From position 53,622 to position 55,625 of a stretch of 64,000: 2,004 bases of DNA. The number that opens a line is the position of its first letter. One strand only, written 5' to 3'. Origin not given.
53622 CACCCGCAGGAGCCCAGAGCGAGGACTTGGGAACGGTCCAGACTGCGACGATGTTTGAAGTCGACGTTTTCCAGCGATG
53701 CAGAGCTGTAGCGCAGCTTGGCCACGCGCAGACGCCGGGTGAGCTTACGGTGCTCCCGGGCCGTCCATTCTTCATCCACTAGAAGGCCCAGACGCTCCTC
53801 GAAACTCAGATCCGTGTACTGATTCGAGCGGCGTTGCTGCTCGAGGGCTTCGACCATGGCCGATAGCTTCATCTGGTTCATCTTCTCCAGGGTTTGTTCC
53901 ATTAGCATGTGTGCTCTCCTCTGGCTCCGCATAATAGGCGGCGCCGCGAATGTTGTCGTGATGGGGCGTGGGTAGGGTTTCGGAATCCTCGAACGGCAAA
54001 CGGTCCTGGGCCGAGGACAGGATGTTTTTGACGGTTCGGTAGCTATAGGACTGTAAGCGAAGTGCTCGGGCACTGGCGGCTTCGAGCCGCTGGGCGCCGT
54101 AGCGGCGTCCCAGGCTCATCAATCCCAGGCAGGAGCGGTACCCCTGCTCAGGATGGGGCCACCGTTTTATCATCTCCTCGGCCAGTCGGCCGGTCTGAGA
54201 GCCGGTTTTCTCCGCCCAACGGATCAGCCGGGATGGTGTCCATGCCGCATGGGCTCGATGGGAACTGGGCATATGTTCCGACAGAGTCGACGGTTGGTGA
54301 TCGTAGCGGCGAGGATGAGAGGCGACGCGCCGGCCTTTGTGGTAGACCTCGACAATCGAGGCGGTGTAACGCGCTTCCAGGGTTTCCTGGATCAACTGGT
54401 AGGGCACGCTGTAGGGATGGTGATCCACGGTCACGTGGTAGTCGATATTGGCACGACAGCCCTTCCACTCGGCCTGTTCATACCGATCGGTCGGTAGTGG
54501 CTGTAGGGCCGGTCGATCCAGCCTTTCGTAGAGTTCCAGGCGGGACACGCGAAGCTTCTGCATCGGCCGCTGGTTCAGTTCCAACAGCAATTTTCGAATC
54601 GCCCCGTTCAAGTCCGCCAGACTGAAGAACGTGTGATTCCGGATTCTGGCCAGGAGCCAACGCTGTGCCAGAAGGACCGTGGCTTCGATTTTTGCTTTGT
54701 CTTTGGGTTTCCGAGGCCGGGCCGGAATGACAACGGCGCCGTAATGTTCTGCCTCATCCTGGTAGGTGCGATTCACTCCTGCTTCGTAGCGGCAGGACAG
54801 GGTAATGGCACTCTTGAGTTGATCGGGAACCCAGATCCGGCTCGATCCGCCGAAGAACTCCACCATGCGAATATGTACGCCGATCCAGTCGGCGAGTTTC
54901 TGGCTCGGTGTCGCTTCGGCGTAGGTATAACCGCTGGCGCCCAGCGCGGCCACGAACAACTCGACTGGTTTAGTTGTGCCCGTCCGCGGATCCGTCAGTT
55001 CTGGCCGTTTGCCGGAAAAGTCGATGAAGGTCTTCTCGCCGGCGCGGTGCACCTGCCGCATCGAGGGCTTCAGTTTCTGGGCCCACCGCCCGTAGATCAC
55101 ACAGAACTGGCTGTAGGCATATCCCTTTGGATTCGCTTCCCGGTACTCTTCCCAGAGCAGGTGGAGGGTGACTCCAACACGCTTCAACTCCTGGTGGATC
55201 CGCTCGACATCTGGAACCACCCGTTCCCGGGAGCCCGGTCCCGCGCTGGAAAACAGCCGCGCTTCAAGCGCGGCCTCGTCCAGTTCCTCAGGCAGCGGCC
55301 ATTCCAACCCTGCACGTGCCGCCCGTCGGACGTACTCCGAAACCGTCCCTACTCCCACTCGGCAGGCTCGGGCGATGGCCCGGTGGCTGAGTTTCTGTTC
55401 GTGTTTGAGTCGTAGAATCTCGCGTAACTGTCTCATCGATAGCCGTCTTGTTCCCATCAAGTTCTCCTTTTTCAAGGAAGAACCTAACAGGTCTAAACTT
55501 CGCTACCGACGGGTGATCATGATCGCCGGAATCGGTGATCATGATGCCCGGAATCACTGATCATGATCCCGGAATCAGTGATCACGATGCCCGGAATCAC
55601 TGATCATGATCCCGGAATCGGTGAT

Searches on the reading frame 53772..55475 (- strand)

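Call 23: search_protein_families(library=pfam, proteins=[window:53772-55475:-], max_evalue=0.001)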
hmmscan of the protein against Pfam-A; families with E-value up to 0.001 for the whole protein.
window:53772-55475:- (567 aa): 2 families
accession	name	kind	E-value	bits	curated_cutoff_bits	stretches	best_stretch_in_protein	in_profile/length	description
PF22483.2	Mu-transpos_C_2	-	1.2e-18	67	27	1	327-393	1-67/73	Mu transposase, C-terminal domain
PF00665.32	rve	-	0.00011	22.9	32.6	1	169-257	22-102/102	Integrase core domain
